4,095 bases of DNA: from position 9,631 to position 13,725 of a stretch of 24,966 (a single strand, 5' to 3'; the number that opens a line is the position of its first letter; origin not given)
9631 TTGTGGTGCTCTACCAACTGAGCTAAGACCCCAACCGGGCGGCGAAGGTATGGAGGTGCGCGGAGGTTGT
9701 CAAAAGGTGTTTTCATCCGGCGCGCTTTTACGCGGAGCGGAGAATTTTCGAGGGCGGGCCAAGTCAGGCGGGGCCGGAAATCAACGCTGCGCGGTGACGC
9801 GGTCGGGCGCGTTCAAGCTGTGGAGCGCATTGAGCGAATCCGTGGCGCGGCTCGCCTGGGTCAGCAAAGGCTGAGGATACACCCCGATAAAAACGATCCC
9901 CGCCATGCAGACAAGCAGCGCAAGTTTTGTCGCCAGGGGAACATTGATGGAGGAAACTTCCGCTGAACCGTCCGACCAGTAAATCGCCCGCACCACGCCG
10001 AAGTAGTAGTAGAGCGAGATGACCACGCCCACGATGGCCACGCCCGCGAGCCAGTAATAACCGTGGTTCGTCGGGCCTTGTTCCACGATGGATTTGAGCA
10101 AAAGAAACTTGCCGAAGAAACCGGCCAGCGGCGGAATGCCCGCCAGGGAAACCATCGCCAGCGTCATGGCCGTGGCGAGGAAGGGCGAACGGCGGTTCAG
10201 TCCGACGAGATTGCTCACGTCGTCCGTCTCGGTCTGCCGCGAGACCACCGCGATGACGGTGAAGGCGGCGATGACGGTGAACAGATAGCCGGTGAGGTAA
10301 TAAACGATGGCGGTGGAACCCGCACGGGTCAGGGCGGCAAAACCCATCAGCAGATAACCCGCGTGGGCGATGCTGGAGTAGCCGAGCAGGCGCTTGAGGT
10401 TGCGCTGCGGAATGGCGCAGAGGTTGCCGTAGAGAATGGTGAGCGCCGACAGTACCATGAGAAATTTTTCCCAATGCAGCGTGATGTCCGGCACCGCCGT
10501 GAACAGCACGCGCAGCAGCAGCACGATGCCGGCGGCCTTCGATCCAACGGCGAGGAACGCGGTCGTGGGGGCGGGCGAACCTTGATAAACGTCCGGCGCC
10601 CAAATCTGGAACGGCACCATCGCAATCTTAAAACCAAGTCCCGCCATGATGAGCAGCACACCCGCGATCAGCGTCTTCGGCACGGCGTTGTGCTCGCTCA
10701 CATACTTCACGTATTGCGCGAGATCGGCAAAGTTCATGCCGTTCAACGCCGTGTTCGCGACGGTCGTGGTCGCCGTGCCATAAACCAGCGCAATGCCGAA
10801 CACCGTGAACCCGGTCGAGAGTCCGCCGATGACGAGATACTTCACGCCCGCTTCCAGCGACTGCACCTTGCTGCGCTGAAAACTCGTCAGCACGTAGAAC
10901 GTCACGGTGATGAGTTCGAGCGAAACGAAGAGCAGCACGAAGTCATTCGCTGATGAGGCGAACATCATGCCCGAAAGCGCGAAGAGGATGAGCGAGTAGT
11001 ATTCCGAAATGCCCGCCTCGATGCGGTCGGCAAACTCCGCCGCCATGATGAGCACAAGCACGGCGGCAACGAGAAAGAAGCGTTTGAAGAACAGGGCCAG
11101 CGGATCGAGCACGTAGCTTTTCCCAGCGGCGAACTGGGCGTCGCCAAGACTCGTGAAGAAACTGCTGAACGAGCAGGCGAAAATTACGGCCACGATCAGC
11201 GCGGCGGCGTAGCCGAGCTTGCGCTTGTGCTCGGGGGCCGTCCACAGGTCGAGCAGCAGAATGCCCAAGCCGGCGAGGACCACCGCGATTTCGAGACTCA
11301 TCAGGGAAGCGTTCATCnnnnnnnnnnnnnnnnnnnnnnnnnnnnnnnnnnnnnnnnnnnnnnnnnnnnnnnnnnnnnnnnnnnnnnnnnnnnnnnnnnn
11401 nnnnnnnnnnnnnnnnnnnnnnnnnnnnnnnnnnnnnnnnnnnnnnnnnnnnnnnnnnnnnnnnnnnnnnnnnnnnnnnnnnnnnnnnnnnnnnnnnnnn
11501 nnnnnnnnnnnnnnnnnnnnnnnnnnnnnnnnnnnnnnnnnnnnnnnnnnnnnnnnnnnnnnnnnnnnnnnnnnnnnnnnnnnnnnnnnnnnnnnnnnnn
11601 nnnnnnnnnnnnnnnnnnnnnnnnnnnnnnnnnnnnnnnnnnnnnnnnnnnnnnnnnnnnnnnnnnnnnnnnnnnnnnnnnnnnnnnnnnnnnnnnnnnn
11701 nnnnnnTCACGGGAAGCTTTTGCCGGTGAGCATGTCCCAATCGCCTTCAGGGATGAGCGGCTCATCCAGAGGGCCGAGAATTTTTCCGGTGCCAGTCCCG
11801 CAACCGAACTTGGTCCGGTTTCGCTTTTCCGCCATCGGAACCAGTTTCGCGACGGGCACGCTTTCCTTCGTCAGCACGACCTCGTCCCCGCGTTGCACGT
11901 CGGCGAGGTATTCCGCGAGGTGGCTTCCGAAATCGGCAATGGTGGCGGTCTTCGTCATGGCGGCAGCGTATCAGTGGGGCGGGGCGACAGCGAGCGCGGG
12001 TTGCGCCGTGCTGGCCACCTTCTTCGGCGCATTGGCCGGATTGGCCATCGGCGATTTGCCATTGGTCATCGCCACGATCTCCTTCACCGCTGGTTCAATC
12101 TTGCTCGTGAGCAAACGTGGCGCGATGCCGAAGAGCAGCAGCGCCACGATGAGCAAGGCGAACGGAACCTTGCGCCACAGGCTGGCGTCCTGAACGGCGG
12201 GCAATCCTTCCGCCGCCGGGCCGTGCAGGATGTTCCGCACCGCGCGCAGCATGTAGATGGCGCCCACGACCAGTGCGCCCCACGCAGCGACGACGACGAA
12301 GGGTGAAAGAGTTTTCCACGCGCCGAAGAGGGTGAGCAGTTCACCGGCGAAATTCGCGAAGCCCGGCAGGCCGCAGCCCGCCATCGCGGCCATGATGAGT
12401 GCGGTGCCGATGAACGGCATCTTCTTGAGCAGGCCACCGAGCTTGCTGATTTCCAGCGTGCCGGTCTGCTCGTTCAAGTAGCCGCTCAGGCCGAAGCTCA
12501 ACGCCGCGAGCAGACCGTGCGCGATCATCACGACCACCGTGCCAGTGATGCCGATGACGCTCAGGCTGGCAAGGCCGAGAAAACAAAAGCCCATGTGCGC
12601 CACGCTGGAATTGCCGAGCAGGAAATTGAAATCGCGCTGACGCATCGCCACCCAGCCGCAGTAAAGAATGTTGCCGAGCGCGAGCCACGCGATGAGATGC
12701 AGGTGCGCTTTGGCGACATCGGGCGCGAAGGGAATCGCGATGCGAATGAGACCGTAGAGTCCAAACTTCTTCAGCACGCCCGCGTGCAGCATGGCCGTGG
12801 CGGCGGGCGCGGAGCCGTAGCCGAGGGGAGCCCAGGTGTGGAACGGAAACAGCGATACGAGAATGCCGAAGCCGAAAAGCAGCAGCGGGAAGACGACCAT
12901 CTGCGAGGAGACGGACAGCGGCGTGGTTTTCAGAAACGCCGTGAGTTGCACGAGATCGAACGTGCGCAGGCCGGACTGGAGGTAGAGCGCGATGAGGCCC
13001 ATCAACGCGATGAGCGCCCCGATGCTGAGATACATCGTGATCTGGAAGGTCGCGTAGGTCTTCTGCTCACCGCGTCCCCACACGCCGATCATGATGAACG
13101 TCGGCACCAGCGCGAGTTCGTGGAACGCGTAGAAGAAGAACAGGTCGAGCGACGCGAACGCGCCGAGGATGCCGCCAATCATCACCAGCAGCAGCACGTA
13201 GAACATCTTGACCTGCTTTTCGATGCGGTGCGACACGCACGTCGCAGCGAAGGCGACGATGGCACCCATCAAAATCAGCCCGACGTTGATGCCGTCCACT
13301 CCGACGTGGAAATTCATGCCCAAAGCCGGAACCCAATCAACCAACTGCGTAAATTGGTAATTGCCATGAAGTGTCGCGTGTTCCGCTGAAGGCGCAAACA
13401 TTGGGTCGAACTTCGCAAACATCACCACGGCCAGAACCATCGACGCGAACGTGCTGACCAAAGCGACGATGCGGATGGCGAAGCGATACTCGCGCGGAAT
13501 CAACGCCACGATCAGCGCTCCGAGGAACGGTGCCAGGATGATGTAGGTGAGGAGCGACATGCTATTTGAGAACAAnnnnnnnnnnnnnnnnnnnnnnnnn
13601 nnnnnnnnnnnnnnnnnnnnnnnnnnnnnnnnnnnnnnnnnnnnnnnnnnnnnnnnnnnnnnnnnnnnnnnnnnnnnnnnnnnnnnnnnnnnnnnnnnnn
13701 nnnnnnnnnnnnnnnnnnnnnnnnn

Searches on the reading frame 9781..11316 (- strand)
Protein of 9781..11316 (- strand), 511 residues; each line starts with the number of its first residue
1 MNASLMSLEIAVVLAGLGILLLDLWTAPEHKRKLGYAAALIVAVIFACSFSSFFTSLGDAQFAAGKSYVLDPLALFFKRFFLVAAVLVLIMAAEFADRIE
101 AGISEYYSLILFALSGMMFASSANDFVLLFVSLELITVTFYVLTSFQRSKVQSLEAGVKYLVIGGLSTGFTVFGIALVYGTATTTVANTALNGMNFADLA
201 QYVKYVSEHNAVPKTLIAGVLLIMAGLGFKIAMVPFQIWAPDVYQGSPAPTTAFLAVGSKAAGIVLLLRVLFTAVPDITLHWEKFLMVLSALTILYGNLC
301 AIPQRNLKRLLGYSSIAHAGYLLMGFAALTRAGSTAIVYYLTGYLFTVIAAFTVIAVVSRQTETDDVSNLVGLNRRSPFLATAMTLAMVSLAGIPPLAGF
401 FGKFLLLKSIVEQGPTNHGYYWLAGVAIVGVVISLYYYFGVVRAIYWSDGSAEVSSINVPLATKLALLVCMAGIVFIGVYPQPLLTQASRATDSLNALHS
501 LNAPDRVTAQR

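Call 6: search_protein_families(library=pfam, proteins=[window:9781-11316:-], max_evalue=0.001)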
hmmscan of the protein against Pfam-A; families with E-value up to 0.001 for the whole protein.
window:9781-11316:- (511 aa): 1 family
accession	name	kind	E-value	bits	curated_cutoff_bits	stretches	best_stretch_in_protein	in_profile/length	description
PF00361.26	Proton_antipo_M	-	9e-65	219.2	21.5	1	123-415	1-280/294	NADH:quinone oxidoreductase/Mrp antiporter, TM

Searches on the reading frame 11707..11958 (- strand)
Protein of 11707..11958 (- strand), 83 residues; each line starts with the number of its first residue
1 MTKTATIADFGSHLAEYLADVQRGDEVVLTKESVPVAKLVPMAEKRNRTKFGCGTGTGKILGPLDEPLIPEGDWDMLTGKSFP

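Call 5: search_protein_families(library=pfam, proteins=[window:11707-11958:-], max_evalue=0.01)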
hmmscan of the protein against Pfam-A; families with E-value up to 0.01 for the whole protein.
window:11707-11958:- (83 aa): 1 family
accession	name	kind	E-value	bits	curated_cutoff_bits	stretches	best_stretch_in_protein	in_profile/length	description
PF02604.26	PhdYeFM_antitox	-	3.2e-06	27.3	29.8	1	3-44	2-44/74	Antitoxin Phd_YefM, type II toxin-antitoxin system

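Call 49: search_protein_families(library=ncbifam, proteins=[window:11707-11958:-], max_evalue=0.01)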
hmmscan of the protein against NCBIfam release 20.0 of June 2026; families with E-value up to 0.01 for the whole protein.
window:11707-11958:- (83 aa): 1 family
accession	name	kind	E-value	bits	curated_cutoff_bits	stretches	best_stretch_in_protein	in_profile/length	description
TIGR01552.1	phd_fam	subfamily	1.6e-08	33.7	20.8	1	6-44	3-41/53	type II toxin-antitoxin system prevent-host-death family antitoxin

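Call 75: search_protein_families(library=padloc, proteins=[window:11707-11958:-], max_evalue=0.01)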
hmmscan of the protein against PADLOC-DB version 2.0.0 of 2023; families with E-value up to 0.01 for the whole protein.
window:11707-11958:- (83 aa): 0 families

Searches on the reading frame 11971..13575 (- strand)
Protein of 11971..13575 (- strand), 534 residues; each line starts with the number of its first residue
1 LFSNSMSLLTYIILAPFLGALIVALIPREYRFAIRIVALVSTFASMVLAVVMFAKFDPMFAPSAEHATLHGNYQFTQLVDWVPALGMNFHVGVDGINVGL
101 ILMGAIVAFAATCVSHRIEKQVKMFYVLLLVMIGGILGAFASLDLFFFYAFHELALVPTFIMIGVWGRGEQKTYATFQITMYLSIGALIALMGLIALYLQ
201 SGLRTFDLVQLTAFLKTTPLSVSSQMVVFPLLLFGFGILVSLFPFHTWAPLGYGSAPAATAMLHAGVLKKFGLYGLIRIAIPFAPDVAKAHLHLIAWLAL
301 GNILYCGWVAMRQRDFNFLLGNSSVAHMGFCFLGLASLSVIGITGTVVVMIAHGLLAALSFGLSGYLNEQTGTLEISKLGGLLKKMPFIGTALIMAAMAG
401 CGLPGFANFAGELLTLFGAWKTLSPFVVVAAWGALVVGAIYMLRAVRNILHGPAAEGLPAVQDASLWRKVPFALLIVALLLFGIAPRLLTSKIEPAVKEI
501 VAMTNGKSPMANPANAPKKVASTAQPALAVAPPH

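Call 6: search_protein_families(library=pfam, proteins=[window:11971-13575:-], max_evalue=0.001)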
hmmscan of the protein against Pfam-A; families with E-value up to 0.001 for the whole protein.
window:11971-13575:- (534 aa): 1 family
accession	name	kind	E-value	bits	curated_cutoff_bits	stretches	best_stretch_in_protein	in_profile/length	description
PF00361.26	Proton_antipo_M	-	1.2e-49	169.5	21.5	1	142-431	1-287/294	NADH:quinone oxidoreductase/Mrp antiporter, TM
